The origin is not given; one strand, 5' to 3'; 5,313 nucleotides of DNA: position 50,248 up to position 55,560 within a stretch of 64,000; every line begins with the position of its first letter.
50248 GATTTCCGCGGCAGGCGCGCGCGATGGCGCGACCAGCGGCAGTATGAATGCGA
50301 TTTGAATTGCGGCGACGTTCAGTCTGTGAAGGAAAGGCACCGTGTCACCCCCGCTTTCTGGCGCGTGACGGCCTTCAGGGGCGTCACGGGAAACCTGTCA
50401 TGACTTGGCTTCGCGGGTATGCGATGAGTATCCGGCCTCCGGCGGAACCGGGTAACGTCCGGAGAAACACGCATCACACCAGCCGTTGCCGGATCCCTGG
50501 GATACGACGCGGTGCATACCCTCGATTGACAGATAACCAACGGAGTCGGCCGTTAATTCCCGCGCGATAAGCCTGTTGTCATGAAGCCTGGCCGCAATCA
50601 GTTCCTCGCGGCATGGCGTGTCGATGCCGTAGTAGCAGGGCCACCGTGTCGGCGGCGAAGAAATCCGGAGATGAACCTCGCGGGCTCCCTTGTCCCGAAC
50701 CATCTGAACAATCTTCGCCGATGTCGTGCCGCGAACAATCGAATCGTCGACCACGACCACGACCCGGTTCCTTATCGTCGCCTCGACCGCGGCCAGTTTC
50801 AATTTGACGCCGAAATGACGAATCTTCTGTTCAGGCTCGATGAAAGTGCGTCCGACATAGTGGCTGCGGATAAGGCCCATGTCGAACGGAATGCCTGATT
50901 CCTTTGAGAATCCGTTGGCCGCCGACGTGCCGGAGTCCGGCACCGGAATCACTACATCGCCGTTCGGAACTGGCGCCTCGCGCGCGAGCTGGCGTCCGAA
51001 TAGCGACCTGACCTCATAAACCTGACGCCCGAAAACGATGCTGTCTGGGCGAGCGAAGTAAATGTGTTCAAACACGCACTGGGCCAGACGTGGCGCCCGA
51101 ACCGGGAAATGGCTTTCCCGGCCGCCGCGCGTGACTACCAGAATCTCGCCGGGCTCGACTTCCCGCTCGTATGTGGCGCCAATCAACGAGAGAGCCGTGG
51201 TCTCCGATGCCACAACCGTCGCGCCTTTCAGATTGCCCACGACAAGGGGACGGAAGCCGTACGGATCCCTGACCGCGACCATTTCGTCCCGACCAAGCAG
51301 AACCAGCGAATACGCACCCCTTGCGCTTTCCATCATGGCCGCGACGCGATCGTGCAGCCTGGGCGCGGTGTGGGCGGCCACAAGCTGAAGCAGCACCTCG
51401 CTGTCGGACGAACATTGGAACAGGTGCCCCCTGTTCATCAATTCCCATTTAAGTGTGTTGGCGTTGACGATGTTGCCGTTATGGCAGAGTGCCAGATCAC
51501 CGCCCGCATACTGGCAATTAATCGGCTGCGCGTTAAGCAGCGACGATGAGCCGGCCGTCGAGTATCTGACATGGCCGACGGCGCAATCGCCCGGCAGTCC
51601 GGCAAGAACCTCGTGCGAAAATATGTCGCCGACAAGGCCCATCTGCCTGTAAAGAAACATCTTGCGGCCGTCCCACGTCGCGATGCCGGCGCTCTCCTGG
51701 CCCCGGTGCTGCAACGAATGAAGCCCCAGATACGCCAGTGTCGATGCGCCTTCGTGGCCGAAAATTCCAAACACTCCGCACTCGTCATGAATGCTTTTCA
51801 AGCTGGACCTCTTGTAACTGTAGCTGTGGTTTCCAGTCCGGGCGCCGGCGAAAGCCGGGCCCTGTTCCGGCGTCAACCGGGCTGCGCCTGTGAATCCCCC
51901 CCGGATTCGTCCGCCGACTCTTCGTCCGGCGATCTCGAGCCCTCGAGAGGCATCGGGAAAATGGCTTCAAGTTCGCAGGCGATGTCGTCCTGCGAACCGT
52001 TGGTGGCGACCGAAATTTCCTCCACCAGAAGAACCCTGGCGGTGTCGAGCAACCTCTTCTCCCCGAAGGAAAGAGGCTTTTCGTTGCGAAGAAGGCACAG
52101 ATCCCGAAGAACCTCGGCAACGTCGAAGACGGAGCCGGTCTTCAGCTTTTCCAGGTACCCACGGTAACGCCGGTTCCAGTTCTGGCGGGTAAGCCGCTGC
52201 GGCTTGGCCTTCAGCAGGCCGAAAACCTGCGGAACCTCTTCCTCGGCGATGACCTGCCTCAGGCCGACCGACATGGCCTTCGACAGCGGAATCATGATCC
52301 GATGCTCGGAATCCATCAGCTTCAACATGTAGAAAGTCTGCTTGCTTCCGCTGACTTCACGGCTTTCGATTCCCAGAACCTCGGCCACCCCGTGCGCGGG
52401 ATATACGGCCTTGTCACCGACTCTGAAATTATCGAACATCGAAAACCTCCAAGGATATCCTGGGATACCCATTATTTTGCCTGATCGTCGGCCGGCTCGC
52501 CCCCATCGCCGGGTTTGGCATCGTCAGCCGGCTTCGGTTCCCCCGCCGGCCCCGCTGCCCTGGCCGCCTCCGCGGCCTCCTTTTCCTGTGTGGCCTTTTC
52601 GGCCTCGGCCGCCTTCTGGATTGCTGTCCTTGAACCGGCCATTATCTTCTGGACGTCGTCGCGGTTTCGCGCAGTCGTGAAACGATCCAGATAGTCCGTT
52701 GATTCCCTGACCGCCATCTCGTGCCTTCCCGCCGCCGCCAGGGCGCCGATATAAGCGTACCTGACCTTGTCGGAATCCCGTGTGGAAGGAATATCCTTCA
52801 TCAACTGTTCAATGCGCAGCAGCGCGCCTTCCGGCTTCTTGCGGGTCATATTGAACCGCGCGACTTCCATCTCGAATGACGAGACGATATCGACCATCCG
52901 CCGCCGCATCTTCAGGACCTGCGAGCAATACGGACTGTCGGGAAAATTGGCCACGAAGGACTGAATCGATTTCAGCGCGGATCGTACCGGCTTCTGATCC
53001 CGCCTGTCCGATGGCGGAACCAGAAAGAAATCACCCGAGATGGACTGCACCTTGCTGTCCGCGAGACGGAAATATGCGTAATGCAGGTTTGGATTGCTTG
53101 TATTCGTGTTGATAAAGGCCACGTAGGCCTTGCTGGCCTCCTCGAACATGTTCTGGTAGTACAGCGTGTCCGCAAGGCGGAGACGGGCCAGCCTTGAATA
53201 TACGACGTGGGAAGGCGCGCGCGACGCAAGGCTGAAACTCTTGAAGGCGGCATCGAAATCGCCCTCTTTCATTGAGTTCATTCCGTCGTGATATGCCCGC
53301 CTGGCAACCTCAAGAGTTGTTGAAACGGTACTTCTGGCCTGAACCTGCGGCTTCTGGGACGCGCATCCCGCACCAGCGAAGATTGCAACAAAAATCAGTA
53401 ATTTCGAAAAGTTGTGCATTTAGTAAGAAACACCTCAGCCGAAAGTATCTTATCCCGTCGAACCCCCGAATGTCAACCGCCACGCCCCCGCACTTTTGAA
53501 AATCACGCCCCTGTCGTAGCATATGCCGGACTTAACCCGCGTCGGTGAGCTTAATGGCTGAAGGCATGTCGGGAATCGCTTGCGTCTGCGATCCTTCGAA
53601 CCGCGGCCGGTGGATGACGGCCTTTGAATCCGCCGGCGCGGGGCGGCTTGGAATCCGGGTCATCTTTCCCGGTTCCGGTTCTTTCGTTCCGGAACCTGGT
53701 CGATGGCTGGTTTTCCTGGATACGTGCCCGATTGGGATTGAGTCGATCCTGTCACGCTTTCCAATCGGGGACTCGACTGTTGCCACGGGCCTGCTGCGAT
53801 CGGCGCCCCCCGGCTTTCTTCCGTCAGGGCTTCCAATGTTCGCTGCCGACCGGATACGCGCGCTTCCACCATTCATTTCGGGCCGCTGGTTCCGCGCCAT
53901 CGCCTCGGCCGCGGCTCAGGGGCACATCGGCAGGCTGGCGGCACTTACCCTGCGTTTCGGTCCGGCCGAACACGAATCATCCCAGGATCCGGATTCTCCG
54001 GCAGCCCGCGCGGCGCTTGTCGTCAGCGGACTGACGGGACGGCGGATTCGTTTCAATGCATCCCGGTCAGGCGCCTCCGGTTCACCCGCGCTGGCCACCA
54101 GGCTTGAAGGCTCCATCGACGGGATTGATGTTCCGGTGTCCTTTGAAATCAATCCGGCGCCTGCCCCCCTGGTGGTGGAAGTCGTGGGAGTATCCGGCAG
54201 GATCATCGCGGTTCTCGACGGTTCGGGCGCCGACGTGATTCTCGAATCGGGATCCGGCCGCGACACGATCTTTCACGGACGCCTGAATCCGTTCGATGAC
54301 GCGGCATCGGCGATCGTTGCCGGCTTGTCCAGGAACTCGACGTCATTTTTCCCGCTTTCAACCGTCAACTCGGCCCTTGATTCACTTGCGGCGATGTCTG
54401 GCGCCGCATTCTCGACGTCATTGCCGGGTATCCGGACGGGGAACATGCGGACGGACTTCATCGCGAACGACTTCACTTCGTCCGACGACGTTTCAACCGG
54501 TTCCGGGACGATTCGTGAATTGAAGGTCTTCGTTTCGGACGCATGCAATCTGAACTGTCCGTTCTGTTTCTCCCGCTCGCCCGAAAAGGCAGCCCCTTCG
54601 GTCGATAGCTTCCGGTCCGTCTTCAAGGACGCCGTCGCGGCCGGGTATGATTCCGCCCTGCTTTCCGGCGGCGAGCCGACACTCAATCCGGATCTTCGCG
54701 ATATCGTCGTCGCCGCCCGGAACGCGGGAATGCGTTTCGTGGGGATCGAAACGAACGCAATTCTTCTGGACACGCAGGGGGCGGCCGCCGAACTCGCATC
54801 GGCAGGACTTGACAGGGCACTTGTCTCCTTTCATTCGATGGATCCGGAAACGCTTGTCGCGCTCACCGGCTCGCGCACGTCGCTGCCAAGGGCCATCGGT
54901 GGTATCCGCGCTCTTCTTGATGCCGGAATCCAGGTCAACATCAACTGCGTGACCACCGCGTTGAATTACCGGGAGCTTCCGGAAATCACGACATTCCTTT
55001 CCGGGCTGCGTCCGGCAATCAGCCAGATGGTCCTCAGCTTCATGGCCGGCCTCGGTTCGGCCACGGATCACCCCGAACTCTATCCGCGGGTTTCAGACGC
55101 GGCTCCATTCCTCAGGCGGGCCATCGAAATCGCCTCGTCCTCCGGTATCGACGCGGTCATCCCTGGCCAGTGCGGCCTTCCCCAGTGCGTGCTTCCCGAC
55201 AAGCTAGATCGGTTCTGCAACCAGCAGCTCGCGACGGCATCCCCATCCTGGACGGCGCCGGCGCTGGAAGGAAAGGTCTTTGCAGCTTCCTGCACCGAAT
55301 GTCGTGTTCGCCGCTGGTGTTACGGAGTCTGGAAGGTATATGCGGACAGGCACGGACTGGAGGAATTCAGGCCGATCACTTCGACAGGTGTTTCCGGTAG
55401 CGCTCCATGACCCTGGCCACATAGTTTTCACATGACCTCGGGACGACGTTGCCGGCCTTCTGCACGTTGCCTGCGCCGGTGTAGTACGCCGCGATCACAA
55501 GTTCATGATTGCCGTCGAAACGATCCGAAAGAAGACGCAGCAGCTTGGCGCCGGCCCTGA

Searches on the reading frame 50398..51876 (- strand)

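Call 81: search_protein_families(library=pfam, proteins=[window:50398-51876:-], max_evalue=0.00001)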
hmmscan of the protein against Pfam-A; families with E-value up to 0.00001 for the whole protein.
window:50398-51876:- (492 aa): 2 families
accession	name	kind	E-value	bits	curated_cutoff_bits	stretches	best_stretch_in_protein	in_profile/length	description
PF13522.11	GATase_6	-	5e-21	75.5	27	1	96-225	10-130/130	Glutamine amidotransferase domain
PF13537.11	GATase_7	-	2.5e-19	69.9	25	1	115-229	12-121/123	Glutamine amidotransferase domain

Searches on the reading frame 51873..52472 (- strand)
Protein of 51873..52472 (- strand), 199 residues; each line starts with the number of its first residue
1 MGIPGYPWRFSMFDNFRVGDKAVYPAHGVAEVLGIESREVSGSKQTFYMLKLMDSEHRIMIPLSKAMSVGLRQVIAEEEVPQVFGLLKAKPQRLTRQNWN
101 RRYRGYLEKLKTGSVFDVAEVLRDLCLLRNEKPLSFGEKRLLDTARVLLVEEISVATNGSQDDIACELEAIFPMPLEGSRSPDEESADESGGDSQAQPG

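Call 81: search_protein_families(library=pfam, proteins=[window:51873-52472:-], max_evalue=0.00001)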
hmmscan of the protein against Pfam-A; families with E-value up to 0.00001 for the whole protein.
window:51873-52472:- (199 aa): 2 families
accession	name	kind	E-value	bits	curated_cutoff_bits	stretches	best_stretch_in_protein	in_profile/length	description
PF21095.3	CarD_C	-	2.2e-27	95.3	23.1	1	82-166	1-84/87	CarD, C-terminal domain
PF02559.22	CarD_TRCF_RID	-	1.3e-12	48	23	1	16-74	1-56/57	CarD-like/TRCF RID domain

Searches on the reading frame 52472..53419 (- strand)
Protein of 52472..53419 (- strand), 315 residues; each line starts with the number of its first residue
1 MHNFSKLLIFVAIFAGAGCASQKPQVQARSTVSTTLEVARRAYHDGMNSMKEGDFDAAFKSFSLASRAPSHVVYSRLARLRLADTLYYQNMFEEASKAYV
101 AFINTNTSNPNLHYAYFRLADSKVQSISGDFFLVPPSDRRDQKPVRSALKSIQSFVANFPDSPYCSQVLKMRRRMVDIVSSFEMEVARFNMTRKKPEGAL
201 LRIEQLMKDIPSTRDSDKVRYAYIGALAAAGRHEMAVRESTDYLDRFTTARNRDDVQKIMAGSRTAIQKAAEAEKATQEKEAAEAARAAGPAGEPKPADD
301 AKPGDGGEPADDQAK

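Call 81: search_protein_families(library=pfam, proteins=[window:52472-53419:-], max_evalue=0.00001)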
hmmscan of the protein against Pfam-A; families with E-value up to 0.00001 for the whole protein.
window:52472-53419:- (315 aa): 2 families
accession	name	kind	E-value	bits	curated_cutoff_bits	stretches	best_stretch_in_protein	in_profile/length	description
PF13525.12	YfiO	-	3.7e-24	86.1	25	1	40-216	6-177/203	Outer membrane lipoprotein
PF13512.12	TPR_18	-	8.6e-07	29.7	21.9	1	41-167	12-140/145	Tetratricopeptide repeat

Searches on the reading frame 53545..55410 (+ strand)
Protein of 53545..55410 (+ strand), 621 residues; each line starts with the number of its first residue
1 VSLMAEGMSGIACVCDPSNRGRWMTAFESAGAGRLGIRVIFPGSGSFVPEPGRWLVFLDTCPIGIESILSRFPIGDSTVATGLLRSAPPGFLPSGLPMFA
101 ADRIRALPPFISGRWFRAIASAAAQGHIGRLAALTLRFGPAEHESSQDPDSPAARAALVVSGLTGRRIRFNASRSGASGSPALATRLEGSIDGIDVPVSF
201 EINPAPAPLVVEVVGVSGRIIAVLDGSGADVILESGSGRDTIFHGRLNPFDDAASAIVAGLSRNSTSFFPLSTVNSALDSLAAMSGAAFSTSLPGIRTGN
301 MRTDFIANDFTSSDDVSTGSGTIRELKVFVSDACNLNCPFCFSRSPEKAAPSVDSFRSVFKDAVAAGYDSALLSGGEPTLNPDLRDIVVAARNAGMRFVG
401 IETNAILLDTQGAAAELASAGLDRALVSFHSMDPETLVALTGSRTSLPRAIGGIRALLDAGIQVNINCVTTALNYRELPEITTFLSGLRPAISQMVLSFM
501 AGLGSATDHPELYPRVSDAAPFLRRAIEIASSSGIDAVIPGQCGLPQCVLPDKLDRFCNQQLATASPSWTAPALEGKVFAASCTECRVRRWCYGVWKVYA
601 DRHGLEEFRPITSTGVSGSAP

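Call 81: search_protein_families(library=pfam, proteins=[window:53545-55410:+], max_evalue=0.00001)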
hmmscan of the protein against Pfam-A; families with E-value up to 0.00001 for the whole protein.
window:53545-55410:+ (621 aa): 1 family
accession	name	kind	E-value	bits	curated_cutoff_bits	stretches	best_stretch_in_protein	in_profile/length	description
PF04055.27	Radical_SAM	-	2.8e-21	76.8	29.5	1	330-480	3-161/166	Radical SAM superfamily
